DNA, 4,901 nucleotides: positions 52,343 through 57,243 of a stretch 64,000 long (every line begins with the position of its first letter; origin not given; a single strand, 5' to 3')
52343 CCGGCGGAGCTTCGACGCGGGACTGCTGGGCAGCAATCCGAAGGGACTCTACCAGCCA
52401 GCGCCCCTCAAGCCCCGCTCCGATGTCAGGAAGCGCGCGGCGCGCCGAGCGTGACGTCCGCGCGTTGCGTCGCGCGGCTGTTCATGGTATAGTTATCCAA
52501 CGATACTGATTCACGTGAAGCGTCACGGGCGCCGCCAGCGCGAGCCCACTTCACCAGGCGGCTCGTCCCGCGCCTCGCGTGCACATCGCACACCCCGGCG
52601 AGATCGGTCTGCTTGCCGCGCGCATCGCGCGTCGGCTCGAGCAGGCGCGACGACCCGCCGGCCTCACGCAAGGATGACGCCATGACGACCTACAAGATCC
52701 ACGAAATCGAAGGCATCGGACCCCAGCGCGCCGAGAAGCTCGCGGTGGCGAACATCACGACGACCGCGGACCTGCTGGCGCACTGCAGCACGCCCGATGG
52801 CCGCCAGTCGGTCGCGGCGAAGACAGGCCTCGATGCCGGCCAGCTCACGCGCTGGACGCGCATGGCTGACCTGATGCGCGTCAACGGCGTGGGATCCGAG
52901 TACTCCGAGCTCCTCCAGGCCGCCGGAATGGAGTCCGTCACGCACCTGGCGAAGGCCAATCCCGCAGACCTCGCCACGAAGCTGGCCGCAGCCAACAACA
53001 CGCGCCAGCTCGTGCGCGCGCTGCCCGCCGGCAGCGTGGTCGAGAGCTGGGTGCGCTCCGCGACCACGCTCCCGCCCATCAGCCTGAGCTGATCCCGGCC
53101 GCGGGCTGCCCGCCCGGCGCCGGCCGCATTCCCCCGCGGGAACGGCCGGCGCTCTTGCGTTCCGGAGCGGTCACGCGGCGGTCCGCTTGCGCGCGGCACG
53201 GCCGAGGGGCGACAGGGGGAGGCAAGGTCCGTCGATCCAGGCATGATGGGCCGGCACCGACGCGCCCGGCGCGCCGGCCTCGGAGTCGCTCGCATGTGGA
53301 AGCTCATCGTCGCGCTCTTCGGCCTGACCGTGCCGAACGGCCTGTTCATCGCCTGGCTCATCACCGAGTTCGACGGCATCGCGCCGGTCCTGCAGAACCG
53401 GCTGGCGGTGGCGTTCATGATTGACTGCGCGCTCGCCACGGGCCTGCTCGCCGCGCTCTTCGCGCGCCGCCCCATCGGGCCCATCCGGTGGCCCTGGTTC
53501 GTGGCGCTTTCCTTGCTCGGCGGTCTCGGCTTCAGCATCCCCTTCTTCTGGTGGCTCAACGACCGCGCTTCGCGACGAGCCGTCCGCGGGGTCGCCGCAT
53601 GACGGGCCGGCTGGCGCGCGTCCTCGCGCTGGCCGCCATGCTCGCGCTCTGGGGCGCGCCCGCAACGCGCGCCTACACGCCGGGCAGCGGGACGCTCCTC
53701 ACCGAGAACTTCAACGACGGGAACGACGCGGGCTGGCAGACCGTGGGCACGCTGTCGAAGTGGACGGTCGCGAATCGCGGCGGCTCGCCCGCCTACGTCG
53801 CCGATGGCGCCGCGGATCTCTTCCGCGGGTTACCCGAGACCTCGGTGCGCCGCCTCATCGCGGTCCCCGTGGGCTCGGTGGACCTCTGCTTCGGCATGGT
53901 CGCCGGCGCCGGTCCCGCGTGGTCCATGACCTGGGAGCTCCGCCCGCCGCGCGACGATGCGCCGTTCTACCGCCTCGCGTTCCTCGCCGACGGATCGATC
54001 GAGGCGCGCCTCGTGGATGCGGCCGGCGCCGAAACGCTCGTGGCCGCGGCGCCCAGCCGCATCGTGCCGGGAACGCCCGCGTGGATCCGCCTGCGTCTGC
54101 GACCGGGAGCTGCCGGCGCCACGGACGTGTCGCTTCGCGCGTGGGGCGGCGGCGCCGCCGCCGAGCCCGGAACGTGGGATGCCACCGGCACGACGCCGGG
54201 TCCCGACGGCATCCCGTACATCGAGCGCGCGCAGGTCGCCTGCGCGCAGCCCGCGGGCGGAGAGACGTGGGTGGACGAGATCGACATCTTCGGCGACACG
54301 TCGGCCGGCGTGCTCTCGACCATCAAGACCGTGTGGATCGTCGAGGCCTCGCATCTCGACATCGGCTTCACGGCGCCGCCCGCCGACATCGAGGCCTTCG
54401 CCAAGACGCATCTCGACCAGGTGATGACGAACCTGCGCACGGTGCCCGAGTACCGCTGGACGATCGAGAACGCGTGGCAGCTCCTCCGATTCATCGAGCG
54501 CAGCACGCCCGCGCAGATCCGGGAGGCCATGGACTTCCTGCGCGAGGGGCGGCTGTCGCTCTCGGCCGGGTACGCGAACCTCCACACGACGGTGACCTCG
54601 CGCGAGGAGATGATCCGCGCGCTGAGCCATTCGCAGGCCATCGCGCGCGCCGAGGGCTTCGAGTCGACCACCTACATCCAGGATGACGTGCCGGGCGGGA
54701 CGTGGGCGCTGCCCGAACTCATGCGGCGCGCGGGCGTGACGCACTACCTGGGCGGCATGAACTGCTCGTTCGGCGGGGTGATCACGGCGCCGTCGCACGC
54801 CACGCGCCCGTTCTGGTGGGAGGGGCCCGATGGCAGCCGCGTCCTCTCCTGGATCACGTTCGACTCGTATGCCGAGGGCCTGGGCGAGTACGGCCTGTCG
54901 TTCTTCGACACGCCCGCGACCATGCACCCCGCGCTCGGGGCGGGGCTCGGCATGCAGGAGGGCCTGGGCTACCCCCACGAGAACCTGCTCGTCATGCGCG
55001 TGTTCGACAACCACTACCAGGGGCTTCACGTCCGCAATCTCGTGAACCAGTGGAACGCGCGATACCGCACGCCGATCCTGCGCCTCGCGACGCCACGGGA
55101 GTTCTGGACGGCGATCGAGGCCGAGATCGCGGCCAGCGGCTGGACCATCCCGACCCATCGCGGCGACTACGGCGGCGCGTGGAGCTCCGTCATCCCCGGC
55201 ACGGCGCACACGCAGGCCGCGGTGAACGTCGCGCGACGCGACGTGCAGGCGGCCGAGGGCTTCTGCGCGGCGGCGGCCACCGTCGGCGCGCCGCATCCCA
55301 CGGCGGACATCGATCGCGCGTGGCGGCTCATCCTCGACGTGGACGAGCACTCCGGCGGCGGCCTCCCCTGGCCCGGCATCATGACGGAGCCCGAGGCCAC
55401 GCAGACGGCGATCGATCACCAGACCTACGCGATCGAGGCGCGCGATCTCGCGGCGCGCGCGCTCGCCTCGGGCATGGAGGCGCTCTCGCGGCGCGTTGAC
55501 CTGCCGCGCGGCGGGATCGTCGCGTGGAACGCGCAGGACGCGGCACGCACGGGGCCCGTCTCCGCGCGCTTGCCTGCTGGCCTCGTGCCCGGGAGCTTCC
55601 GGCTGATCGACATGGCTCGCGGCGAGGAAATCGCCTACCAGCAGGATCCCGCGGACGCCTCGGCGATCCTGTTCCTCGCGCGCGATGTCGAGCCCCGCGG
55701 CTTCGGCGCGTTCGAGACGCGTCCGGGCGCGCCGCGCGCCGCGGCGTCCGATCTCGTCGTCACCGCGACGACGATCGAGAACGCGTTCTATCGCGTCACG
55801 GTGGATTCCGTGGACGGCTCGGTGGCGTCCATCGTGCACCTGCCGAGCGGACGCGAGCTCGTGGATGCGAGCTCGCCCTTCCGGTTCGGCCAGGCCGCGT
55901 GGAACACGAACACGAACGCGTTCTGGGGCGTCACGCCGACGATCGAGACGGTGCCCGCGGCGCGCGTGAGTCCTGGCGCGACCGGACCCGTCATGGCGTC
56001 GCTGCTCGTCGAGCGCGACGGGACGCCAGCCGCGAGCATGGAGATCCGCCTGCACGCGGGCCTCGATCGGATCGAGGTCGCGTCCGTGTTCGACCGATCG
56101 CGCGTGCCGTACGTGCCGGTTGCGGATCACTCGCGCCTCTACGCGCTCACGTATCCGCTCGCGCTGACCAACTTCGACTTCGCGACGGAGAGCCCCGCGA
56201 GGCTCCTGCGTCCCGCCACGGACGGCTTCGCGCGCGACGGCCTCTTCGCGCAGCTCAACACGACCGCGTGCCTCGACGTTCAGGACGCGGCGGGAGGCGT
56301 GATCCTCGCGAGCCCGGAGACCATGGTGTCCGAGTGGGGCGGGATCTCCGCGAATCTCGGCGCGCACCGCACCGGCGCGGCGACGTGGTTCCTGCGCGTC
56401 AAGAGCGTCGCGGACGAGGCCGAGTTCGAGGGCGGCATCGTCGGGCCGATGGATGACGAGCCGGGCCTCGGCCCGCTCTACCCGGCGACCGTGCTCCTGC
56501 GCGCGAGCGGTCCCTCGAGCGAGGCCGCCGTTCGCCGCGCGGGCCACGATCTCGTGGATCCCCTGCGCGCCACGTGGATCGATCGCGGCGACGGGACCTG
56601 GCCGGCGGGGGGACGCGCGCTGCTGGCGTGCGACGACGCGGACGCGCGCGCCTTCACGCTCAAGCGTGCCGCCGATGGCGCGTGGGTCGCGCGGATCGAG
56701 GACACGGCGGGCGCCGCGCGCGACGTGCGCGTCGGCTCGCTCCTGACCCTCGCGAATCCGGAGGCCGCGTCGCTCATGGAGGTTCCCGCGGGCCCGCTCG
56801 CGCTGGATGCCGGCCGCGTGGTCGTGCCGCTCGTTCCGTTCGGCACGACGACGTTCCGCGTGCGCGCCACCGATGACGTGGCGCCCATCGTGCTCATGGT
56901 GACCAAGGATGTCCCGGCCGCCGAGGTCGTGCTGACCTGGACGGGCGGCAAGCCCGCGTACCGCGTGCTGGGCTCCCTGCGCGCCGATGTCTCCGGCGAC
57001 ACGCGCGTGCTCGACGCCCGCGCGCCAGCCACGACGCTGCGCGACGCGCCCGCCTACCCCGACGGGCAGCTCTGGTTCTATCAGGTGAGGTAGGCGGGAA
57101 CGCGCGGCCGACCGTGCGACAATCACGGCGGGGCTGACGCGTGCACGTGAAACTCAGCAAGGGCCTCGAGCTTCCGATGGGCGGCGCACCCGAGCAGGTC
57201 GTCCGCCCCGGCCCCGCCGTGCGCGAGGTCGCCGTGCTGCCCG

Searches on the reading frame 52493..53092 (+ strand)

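Call 46: search_protein_families(library=pfam, proteins=[window:52493-53092:+], max_evalue=0.001)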
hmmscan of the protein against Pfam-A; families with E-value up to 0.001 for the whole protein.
window:52493-53092:+ (199 aa): 4 families
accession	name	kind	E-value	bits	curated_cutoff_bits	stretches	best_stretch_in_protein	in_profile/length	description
PF14229.12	DUF4332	-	1.7e-35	122.3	23.2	1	73-192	1-121/122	Domain of unknown function (DUF4332)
PF14520.12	HHH_5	-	1.1e-08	35.9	27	0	71-96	6-31/57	Helix-hairpin-helix domain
PF10391.15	DNA_pol_lambd_f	-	1.4e-05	25.3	29.8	0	71-97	5-31/51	Fingers domain of DNA polymerase lambda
PF11731.14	Cdd1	-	3.4e-05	24.4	25.5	0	123-171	4-52/86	Pathogenicity locus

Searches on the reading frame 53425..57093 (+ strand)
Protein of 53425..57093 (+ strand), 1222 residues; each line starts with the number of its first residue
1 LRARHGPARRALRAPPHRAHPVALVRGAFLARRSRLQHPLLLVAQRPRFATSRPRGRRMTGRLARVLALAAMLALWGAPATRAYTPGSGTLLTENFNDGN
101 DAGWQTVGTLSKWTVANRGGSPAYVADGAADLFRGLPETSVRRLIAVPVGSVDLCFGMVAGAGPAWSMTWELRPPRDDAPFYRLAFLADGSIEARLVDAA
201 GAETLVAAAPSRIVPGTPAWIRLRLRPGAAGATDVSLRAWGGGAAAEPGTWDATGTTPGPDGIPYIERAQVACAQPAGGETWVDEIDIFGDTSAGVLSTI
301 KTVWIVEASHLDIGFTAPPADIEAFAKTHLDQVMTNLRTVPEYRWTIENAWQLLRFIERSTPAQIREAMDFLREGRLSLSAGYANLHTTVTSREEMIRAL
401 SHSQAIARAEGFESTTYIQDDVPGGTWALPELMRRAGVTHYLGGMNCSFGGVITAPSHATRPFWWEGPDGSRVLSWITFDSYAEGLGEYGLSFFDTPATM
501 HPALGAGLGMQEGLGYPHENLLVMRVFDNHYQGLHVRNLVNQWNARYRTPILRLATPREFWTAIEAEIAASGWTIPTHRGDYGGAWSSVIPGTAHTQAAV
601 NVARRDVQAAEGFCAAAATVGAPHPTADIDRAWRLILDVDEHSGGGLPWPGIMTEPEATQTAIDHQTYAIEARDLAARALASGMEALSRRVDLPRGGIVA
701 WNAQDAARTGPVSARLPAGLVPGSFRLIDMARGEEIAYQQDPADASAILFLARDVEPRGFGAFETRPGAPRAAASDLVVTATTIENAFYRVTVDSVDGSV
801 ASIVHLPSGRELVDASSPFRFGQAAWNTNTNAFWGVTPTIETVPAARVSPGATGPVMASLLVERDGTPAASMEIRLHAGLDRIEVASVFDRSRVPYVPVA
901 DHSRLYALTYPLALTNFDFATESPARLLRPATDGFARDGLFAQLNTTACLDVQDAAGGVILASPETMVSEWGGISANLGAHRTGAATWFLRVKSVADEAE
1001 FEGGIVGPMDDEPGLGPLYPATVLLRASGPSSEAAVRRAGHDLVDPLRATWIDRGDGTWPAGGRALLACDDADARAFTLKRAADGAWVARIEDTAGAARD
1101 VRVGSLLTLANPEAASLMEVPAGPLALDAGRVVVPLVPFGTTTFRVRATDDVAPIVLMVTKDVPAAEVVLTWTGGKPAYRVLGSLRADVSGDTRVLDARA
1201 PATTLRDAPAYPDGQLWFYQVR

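Call 47: search_protein_families(library=pfam, proteins=[window:53425-57093:+], max_evalue=0.001)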
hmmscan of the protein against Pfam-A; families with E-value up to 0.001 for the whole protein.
window:53425-57093:+ (1222 aa): 1 family
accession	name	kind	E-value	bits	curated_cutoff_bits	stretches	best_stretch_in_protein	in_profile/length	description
PF01074.27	Glyco_hydro_38N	-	6e-19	68.9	25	1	303-568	2-258/270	Glycosyl hydrolases family 38 N-terminal domain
